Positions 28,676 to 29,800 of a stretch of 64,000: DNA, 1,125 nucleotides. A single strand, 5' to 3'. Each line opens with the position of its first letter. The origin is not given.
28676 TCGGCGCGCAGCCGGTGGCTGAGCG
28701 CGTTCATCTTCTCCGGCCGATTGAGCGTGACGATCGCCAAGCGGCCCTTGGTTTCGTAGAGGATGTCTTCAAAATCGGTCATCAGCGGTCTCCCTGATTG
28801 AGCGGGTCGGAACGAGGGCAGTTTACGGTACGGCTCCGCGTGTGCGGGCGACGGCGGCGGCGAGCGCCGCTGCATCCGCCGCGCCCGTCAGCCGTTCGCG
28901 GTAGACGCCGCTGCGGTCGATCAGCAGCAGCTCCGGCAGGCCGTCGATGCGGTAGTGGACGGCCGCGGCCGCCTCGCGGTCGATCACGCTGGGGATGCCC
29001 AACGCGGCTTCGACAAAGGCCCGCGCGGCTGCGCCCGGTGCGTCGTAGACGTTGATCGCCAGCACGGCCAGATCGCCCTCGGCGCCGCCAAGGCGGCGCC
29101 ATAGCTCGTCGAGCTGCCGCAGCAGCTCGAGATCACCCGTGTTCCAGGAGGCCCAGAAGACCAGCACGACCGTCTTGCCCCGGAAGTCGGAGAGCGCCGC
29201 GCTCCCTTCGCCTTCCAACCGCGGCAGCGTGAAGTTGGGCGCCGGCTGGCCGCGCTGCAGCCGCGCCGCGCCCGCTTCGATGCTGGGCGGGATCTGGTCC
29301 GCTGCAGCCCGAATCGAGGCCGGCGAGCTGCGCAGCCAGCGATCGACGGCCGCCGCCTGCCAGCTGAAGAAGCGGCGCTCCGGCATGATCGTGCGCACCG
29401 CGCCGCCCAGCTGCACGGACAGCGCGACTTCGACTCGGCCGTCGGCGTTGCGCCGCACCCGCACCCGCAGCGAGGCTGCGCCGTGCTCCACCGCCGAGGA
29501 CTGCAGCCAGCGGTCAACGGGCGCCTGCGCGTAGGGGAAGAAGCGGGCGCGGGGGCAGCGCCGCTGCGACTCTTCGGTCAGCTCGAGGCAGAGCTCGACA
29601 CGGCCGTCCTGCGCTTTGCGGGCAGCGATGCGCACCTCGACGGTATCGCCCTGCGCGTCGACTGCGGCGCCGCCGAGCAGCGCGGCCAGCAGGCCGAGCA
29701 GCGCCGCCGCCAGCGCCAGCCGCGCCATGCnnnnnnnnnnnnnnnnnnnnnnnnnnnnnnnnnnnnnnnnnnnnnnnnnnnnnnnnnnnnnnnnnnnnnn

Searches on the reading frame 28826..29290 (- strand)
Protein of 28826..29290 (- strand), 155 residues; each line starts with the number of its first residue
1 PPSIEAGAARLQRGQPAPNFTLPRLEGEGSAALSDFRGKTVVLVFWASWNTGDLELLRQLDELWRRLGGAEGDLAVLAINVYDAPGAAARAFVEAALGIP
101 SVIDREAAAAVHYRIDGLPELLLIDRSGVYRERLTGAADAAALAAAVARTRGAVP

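Call 82: search_solved_structures(query=window:28826-29290:-, max_evalue=0.001, show_alignments=1)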
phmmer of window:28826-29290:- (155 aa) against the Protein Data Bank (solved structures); distinct sequences matched with E-value up to 0.001: 26.
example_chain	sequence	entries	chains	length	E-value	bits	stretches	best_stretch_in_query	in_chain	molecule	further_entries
3hdc_A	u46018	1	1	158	1.7e-16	63.7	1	3-139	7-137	Thioredoxin family protein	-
3kcm_A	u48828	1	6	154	4.7e-12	49.3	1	15-139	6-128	Thioredoxin family protein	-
4nmu_A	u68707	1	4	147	2.2e-10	43.9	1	7-138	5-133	Thiol-disulfide oxidoreductase ResA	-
2yp6_A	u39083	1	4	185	1.7e-09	41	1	9-143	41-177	THIOREDOXIN FAMILY PROTEIN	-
4hqz_A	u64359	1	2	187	1.8e-09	41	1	9-143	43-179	Thioredoxin family protein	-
3gl3_A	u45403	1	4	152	7.6e-08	35.7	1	11-136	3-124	Putative Thiol:disulfide interchange protein DsbE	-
2h1g_A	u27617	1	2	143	4.8e-07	33.1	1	13-138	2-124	Thiol-disulfide oxidoreductase resA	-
4txo_C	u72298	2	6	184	5.1e-07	33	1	24-142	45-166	Thiol:disulfide interchange protein TlpA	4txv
2h19_A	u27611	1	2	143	6.5e-07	32.6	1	13-138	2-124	Thiol-disulfide oxidoreductase resA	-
2h1a_A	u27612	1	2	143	6.9e-07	32.6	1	13-138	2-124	Thiol-disulfide oxidoreductase resA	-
2h1b_A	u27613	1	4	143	7.3e-07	32.5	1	13-138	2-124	Thiol-disulfide oxidoreductase resA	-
1st9_A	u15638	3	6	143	9.3e-07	32.1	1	13-138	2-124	Thiol-disulfide oxidoreductase resA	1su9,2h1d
3c71_A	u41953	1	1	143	9.6e-07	32.1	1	13-138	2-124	Thiol-disulfide oxidoreductase resA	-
2f9s_A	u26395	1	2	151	1.1e-06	31.9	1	13-138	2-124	Thiol-disulfide oxidoreductase resA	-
1jfu_A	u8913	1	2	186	1.4e-06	31.6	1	24-142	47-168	THIOL:DISULFIDE INTERCHANGE PROTEIN TLPA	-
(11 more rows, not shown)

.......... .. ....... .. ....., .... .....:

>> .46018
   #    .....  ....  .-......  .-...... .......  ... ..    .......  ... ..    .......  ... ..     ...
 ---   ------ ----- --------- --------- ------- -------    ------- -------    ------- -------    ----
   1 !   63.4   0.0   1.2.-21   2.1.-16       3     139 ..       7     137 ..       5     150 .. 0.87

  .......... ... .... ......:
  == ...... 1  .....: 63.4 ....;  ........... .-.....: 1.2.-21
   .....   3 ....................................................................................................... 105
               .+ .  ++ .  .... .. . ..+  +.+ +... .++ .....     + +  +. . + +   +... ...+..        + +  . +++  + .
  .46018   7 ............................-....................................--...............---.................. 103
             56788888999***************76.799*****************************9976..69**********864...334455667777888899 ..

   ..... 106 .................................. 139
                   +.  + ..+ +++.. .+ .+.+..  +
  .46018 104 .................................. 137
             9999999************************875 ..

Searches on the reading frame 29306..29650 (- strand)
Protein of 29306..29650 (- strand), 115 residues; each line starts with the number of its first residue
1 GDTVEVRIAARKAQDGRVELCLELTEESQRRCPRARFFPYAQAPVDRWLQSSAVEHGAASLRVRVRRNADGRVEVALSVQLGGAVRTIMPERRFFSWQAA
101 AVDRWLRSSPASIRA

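Call 38: predict_structure(alignment_id=A4)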
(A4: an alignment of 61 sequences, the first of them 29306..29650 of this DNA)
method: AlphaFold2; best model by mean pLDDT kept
length: 115 residues; sequences in the alignment: 61
mean_pLDDT: 95.0   pTM: 0.86
mean pLDDT of the five models: 95.0, 94.9, 94.5, 94.3, 93.8
residues with pLDDT >= 90: 104; 70-90: 11; 50-70: 0; < 50: 0
segments of 3 or more residues with pLDDT < 50: none
pLDDT, mean of each block of 10 residues (from residue 1): 94 95 92 95 94 96 97 97 97 94 97 92
secondary structure, 60 per line:
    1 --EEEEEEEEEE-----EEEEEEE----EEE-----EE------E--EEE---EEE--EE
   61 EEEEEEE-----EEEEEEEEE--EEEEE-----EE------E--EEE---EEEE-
elements in order: E3-12 E18-24 E29-31 E48-50 E54-56 E59-67 E73-81 E84-88 E105-107 E111-114

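Call 48: search_solved_structures(query=A4, max_evalue=10)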
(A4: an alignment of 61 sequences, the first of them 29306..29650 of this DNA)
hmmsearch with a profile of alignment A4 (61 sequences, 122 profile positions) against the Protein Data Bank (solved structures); distinct sequences matched with E-value up to 10: 2.
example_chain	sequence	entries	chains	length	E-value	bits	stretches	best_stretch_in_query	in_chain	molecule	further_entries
5c8o_A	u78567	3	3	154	1.2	12.3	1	24-60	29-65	MoCVNH3 variant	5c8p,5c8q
6if4_B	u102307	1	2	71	1.3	12.2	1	85-119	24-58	Histone acetyltransferase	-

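Call 66: fold_search(model_id=the predicted structure, library=pdb)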
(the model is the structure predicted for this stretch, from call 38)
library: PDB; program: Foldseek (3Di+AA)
matches with E <= 10: 820; with E <= 0.001: 0
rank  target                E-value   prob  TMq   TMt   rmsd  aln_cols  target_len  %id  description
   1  4hfs_A                3.2e-01  0.33  0.31  0.21  11.5       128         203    7  Crystal structure of an uncharacterized protein (yncM) from Bacillus subtilis subsp. subtilis str. 168 at 1.55 A resol (released 2012-12-05)
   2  5b4w_A                4.8e-01  0.25  0.25  0.08  11.7       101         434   13  Crystal structure of Plexin inhibitor complex (released 2016-12-28)
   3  5b4w_E                4.8e-01  0.21  0.23  0.07  11.9       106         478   14  Crystal structure of Plexin inhibitor complex (released 2016-12-28)
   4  6xn0_A                5.1e-01  0.28  0.29  0.12  13.2       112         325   10  Crystal structure of GH43_1 enzyme from Xanthomonas citri (released 2020-12-02)
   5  6xn1_B                5.1e-01  0.25  0.29  0.12  13.8       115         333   10  Crystal structure of the GH43_1 enzyme from Xanthomonas citri complexed with xylose (released 2020-12-02)
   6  6xn1_A                5.6e-01  0.25  0.29  0.12  11.9       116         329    8  Crystal structure of the GH43_1 enzyme from Xanthomonas citri complexed with xylose (released 2020-12-02)
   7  7c72_A                5.6e-01  0.16  0.21  0.05  12.1        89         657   15  Structure of a mycobacterium tuberculosis puromycin-hydrolyzing peptidase (released 2021-03-24)
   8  6xn2_B                5.9e-01  0.28  0.29  0.12  14.1       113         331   11  Crystal structure of the GH43_1 enzyme from Xanthomonas citri complexed with xylotriose (released 2020-12-02)
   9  2gu3                  6.6e-01  0.21  0.27  0.25  10.9       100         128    9  YpmB protein from Bacillus subtilis (released 2006-05-30)
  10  3brh_B                7.3e-01  0.91  0.26  0.11   2.7        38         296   26  Protein Tyrosine Phosphatase PTPN-22 (Lyp) bound to the mono-Phosphorylated Lck active site peptide (released 2009-02-17)
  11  7a0t_A                7.3e-01  0.15  0.27  0.12  16.6       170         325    6  Crystal structure of kievitone hydratase from Nectria haematococca (P21 SG) (released 2021-08-18)
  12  5xlm_A                7.6e-01  0.23  0.33  0.28  11.0       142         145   10  Monomer form of M.tuberculosis PknI sensor domain (released 2018-05-16)
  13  5a8c                  7.6e-01  0.15  0.24  0.11  11.4       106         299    8  The ultra high resolution structure of a novel alpha-L-arabinofuranosidase (CtGH43) from Clostridium thermocellum ATCC 2 (released 2016-07-27)
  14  2p6x_A                8.4e-01  0.89  0.26  0.11   2.7        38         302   26  Crystal structure of human tyrosine phosphatase PTPN22 (released 2007-04-03)
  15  4j51_A                8.9e-01  0.87  0.26  0.11   2.8        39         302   26  Cyrstal structure of protein tyrosine phosphatase Lyp catalytic domain complex with small molecular inhibitor L75N04 (released 2013-07-24)
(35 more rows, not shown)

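Call 78: search_protein_families(library=pfam, alignment_id=A4, max_evalue=10)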
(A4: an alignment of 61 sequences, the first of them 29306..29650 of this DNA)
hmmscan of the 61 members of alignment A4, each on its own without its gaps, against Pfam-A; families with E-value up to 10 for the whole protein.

A. member 1, window:29306-29650:- (115 aa): 0 families

B. families by the number of members that match (of 61 scanned): 46 families (the first 25 are shown)
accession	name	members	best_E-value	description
PF06742.16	DUF1214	3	0.00014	Protein of unknown function (DUF1214)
PF02646.22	RmuC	3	0.071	RmuC family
PF21927.1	McpB_HAMP_2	2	0.0049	Methyl-accepting chemotaxis protein McpB, second HAMP domain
PF03372.29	Exo_endo_phos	2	0.0073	Endonuclease/Exonuclease/phosphatase family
PF21171.3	PDE12-like_N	2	0.056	2',5'-phosphodiesterase 12-like, N-terminal domain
PF19070.5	DUF5766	2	0.097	Family of unknown function (DUF5766)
PF19077.6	Big_13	2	0.11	Bacterial Ig-like domain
PF23367.1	DUF7091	1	0.0018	Family of unknown function (DUF7091)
PF04422.18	FrhB_FdhB_N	1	0.0023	Coenzyme F420 hydrogenase/dehydrogenase, beta subunit N-term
PF09465.16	LBR_tudor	1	0.0097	Lamin-B receptor of TUDOR domain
PF18614.7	RNase_II_C_S1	1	0.01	RNase II-type exonuclease C-terminal S1 domain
PF21474.3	DNApolII_N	1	0.016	DNA polymerase II, N-terminal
PF19928.4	DUF6391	1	0.02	Domain of unknown function (DUF6391)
PF11761.13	CbiG_mid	1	0.041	Cobalamin biosynthesis central region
PF13243.12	SQHop_cyclase_C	1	0.049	Squalene-hopene cyclase C-terminal domain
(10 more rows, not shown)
